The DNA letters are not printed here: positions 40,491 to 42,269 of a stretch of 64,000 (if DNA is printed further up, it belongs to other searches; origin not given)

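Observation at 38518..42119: Fusion/fission evidence links the parallel beta-helix region and the propeller-like domain into one functional module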

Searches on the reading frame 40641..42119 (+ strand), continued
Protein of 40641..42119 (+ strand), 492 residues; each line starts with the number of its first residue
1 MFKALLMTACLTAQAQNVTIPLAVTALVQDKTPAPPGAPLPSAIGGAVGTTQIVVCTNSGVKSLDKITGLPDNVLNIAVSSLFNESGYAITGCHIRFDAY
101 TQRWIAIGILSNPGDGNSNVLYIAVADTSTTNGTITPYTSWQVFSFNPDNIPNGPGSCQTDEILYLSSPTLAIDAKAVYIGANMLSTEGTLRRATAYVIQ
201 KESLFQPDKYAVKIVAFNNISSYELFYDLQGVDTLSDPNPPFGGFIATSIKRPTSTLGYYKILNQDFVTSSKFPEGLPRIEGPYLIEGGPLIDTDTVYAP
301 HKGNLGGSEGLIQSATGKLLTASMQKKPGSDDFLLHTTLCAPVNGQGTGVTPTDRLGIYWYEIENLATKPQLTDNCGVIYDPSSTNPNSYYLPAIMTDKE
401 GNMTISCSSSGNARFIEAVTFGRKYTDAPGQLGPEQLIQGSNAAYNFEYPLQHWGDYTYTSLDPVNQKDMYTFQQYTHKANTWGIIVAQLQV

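Call 50: find_encoding_contigs(protein=P0281, flank=8000, max_places=1)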
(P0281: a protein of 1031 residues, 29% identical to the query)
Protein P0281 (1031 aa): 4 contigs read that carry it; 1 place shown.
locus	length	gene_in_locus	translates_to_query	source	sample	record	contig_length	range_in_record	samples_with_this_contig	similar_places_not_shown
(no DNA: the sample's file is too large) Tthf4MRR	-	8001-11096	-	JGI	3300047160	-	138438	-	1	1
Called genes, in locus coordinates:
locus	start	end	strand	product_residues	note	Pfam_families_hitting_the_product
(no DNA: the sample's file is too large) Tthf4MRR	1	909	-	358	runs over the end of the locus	PF13180:PDZ_2, PF17820:PDZ_6 (weak)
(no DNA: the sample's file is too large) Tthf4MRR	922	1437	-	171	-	-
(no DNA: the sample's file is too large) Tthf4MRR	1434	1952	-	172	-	PF04542:Sigma70_r2 (weak), PF08281:Sigma70_r4_2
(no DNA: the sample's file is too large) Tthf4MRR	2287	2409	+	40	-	-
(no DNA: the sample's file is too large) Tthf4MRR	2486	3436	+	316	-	PF07963:N_methyl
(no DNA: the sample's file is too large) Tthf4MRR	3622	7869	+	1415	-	PF07953:Toxin_R_bind_N (faint), PF13385:Laminin_G_3, PF07679:I-set (faint), PF13895:Ig_2 (faint), PF13385:Laminin_G_3, PF13927:Ig_3 (weak), PF13385:Laminin_G_3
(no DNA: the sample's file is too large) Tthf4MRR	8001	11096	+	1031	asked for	PF17963:Big_9 (faint), PF18957:RibLong (faint), PF05345:He_PIG (weak), PF00028:Cadherin (faint), PF05345:He_PIG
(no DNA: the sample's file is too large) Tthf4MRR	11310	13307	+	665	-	PF13414:TPR_11, PF13432:TPR_16, PF13414:TPR_11, PF13424:TPR_12, PF13432:TPR_16, PF14559:TPR_19, PF13414:TPR_11, PF13414:TPR_11, +28 more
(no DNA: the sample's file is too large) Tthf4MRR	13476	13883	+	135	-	-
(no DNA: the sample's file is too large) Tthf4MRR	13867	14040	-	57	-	-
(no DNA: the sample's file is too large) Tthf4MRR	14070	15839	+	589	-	PF05960:DUF885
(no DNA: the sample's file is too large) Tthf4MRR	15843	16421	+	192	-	PF08002:DUF1697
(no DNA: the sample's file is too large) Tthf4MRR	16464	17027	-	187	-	PF28474:DUF8412, PF13376:OmdA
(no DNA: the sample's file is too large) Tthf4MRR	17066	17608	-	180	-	PF11528:DUF3224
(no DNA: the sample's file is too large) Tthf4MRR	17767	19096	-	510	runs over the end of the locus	PF13088:BNR_2 (faint), PF02012:BNR (faint), PF15892:BNR_4 (faint)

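Call 55: list_cluster_members(proteins=[P0162, P0161, window:40641-42116:+, window:52170-53330:-])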
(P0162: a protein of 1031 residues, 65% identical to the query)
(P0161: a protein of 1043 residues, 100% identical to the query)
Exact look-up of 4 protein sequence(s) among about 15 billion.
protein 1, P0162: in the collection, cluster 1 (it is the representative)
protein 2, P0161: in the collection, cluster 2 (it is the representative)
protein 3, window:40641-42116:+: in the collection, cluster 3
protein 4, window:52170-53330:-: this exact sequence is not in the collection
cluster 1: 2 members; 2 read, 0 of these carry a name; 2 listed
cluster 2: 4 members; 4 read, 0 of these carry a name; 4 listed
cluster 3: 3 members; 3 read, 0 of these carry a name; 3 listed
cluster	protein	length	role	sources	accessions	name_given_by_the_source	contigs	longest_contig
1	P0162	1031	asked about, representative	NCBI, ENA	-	-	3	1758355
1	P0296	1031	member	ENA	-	-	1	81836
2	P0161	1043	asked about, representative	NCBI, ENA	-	-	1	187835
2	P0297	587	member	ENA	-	-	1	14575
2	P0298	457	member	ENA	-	-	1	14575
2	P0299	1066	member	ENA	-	-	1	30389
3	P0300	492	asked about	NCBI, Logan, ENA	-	-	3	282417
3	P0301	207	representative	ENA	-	-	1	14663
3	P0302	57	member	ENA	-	-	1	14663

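Call 56: search_protein_families(library=pfam, proteins=[window:40641-42116:+, P0004, P0030, P0115], max_evalue=10)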
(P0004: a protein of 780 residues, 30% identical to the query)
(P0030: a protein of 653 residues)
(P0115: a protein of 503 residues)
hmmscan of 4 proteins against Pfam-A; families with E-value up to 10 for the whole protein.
window:40641-42116:+ (492 aa): 0 families

P0004 (780 aa): 2 families
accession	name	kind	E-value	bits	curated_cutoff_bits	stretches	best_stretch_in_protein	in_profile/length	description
PF13860.13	FlgD_ig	-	6.5e-07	29.7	27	1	706-767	12-75/79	FlgD Ig-like domain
PF05662.19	YadA_stalk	-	0.081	13.8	28.4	1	152-165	1-14/43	Coiled stalk of trimeric autotransporter adhesin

P0030 (653 aa): 0 families

P0115 (503 aa): 0 families

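Call 76: search_protein_families(library=ncbifam, proteins=[L001:7880-9988:+, L005:9527-11869:+, L006:4103-6355:+, L005:5291-7705:-], max_evalue=1)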
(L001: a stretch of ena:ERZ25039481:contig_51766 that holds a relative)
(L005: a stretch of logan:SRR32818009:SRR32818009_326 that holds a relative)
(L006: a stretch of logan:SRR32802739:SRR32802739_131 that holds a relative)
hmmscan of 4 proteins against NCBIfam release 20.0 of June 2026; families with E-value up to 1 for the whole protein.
L001:7880-9988:+ (703 aa): 2 families
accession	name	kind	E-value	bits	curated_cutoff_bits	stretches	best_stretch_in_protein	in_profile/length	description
TIGR03804.1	para_beta_helix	repeat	2.4e-12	46.3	19.45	3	265-308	1-42/44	parallel beta-helix repeat protein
TIGR04214.1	CSLREA_Nterm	domain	0.0043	16.9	25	1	24-46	3-27/27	CSLREA domain-containing protein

L005:9527-11869:+ (781 aa): 2 families
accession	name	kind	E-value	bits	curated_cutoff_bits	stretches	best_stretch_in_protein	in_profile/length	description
NF038177.1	epimerase_AlgG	equivalog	5.1e-07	28.7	700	2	549-613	321-386/519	mannuronan 5-epimerase AlgG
TIGR03804.1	para_beta_helix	repeat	0.011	15.4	19.45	3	421-460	1-38/44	parallel beta-helix repeat protein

L006:4103-6355:+ (751 aa): 2 families
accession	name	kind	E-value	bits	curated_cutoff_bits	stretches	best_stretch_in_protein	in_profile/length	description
TIGR04247.1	NosD_copper_fam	subfamily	0.0017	17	300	3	341-452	213-280/377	nitrous oxide reductase family maturation protein NosD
TIGR03804.1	para_beta_helix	repeat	0.015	15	19.45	3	544-576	1-32/44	parallel beta-helix repeat protein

L005:5291-7705:- (804 aa): 2 families
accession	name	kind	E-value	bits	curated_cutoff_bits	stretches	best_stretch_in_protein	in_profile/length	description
TIGR03804.1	para_beta_helix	repeat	0.0042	16.7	19.45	1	679-720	1-42/44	parallel beta-helix repeat protein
TIGR04247.1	NosD_copper_fam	subfamily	0.026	13.1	300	1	677-719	75-117/377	nitrous oxide reductase family maturation protein NosD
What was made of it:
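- On Right-handed parallel beta-helix repeat proteins (PF13229, PF05048, TIGR03804): The intact 703-aa protein scores 46.3 bits on TIGR03804 (cut-off 19.45) (call 76).
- On CSLREA domain-containing proteins (TIGR04214): The intact 703-aa protein scores 16.9 bits, E 0.004, at residues 24-46 (call 76).
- On NosD (TIGR04247) maturation system: The L005 and L006 beta-helix proteins score 13-17 bits (call 76).
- Closest known: Parallel beta-helix repeat / CSLREA-domain secreted proteins. Different: CSLREA_Nterm scores 16.9 bits against a cut-off of 25 (call 76).
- TIGR04247 NosD_copper_fam scores 13-17 bits on the L005 and L006 beta-helix proteins against a cut-off of 300, and it is not listed for the window's own 703-aa protein (call 76).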

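Call 86: search_solved_structures(query=A3, max_evalue=1)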
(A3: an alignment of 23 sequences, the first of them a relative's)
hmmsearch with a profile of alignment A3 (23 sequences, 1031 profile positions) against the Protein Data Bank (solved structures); distinct sequences matched with E-value up to 1: 1.
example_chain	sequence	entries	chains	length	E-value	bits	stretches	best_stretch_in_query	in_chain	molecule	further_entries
6x62_DX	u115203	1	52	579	0.078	14.5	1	693-948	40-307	Type IV secretion system unknown protein fragment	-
